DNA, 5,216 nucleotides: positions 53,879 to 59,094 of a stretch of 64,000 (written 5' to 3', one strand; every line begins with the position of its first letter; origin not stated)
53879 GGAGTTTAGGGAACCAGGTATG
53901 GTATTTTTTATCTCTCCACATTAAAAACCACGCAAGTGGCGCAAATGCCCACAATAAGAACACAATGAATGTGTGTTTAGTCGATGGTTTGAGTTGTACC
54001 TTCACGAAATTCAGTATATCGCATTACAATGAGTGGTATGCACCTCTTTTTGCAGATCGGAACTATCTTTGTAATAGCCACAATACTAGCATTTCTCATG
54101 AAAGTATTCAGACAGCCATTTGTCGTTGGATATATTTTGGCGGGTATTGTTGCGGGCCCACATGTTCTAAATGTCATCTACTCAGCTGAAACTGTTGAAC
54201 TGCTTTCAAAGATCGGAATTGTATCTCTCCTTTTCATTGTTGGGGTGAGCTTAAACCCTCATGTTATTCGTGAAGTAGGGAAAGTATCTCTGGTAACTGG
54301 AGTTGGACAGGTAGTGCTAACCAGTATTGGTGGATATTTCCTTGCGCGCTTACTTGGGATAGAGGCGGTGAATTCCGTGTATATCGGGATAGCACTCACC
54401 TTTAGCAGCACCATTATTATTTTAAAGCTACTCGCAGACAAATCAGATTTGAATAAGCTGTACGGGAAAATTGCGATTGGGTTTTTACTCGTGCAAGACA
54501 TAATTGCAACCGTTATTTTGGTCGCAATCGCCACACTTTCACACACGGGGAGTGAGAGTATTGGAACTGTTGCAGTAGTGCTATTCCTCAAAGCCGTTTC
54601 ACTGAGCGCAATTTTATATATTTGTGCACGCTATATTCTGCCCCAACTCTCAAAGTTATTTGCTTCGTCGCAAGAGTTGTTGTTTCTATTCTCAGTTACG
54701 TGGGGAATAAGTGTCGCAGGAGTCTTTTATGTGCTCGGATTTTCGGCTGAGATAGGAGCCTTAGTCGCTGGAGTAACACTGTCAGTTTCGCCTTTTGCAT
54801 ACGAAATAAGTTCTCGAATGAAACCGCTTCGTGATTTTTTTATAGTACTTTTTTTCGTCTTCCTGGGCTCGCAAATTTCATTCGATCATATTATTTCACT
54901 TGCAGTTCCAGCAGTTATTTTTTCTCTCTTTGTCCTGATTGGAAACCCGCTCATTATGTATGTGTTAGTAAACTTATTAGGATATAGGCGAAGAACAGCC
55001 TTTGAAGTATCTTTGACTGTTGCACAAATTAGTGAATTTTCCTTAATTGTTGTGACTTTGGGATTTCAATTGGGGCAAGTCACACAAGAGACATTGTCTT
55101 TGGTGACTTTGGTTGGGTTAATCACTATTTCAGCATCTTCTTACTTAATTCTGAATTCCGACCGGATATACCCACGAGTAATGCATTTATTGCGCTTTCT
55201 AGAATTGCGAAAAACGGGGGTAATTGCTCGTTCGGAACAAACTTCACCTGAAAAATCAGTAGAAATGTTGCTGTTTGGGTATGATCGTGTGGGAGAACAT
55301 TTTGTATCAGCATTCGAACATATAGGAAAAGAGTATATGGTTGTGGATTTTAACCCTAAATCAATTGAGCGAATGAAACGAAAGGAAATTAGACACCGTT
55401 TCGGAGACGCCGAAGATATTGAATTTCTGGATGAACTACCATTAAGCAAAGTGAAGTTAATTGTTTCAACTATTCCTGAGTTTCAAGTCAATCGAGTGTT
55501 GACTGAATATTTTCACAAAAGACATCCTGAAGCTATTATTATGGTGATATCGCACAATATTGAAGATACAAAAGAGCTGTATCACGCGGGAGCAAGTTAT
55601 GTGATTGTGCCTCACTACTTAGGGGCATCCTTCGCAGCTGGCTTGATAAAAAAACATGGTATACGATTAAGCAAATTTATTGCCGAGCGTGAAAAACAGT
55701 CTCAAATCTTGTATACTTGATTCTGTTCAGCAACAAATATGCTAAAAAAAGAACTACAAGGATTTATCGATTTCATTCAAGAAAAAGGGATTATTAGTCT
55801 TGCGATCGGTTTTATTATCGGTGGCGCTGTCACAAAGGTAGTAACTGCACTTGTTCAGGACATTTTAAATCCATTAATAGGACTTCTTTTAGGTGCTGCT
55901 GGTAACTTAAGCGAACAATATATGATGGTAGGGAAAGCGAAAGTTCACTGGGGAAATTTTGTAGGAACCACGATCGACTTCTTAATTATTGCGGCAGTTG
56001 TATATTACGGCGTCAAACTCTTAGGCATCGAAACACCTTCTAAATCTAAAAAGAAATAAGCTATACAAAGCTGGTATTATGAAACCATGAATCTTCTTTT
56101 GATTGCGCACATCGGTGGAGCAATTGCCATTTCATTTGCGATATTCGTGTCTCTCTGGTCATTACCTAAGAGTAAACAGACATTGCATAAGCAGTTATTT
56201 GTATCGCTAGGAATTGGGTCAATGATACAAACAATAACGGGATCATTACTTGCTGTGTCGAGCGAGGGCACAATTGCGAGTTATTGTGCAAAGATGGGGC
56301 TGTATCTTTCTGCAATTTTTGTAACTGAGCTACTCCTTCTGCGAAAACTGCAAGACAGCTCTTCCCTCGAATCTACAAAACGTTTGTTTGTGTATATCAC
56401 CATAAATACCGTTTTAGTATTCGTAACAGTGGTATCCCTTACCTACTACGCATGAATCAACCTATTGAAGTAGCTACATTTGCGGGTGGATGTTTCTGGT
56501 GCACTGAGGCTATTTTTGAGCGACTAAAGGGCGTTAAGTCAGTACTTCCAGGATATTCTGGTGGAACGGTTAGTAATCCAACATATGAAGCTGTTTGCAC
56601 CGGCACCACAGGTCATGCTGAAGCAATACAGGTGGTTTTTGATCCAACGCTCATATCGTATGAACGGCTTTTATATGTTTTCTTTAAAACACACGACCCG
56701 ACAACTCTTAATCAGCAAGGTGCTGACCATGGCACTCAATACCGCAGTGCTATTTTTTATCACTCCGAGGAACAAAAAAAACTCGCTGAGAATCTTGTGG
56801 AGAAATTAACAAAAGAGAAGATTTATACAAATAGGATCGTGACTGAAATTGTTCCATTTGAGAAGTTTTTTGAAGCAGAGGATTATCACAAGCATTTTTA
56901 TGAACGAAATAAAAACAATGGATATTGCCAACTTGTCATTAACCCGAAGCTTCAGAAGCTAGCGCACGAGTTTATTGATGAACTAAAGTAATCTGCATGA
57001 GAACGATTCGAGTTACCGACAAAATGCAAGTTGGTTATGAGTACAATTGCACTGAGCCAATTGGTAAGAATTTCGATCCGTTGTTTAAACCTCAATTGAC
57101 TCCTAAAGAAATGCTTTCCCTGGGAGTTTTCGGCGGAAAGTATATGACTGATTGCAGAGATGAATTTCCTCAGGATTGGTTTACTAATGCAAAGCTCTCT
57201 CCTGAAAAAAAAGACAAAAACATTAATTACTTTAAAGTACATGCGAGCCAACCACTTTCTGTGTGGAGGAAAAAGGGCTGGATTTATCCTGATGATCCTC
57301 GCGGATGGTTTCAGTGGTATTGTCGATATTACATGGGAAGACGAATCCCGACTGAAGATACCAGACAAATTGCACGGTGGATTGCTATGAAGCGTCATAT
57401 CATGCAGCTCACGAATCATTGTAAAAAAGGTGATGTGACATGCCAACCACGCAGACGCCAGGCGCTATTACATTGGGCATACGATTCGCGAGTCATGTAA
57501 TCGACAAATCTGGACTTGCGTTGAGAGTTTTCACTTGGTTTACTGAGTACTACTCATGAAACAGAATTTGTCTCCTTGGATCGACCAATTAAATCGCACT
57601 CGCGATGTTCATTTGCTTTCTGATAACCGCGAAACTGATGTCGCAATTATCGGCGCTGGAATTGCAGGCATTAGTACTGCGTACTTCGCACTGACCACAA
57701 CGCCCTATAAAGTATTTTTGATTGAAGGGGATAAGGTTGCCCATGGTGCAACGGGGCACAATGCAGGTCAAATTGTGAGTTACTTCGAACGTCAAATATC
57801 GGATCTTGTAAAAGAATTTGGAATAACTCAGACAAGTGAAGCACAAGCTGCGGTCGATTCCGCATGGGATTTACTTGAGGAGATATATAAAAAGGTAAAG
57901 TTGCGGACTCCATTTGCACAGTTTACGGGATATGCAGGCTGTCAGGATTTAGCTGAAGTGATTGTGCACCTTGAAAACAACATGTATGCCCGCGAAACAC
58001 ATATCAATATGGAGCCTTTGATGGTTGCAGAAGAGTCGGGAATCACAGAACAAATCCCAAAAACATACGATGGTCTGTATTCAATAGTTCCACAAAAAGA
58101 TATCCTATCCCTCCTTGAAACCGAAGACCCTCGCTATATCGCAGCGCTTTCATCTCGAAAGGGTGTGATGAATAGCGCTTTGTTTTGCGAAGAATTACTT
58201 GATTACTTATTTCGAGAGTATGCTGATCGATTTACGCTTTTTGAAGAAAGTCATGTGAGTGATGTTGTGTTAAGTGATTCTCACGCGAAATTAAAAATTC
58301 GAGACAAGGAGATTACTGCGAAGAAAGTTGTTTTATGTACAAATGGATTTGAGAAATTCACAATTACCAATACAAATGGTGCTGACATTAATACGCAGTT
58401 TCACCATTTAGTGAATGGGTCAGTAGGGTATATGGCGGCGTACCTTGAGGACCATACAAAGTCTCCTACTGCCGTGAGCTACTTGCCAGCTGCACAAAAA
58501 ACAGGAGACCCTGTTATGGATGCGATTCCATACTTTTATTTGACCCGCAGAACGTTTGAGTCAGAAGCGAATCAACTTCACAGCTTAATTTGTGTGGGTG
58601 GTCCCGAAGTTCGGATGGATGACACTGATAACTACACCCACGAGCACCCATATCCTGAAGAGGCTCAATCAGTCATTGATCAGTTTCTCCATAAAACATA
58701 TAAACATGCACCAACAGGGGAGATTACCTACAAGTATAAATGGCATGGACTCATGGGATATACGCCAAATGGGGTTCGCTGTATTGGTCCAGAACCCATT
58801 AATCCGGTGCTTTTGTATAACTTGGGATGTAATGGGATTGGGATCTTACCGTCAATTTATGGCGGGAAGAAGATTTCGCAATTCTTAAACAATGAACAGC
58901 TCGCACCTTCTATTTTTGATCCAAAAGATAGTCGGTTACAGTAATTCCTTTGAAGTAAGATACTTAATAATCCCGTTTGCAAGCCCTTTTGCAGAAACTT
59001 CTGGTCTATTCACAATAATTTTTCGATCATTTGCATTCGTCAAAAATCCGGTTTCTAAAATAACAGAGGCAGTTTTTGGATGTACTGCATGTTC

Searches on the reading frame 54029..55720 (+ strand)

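Call 87: search_protein_families(library=pfam, proteins=[window:54029-55720:+], max_evalue=0.001)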
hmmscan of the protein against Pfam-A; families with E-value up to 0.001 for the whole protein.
window:54029-55720:+ (563 aa): 2 families
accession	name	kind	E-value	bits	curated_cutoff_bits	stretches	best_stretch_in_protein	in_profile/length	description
PF00999.27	Na_H_Exchanger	-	1.4e-54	185.9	26.2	1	15-367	2-362/375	Sodium/hydrogen exchanger, transmembrane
PF02254.24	TrkA_N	-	3.8e-18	66.3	23.8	1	415-528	3-116/116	TrkA-N domain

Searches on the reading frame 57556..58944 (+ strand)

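Call 87: search_protein_families(library=pfam, proteins=[window:57556-58944:+], max_evalue=0.001)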
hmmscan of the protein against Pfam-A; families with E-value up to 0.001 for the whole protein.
window:57556-58944:+ (462 aa): 5 families
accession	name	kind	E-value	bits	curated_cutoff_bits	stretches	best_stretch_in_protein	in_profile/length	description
PF01266.30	DAO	-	1.7e-27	97.3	27.9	1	28-441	1-351/353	FAD dependent oxidoreductase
PF01946.23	Thi4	-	5.9e-07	29.4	26.2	1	20-104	11-97/235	Thi4 family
PF00890.30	FAD_binding_2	-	1.6e-05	24.8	20.4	1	28-267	1-206/414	FAD binding domain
PF07992.20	Pyr_redox_2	-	3.4e-05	23.8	26.1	1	28-68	2-36/291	Pyridine nucleotide-disulphide oxidoreductase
PF13738.12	Pyr_redox_3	-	0.00017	21.4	30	0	212-283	81-154/305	Pyridine nucleotide-disulphide oxidoreductase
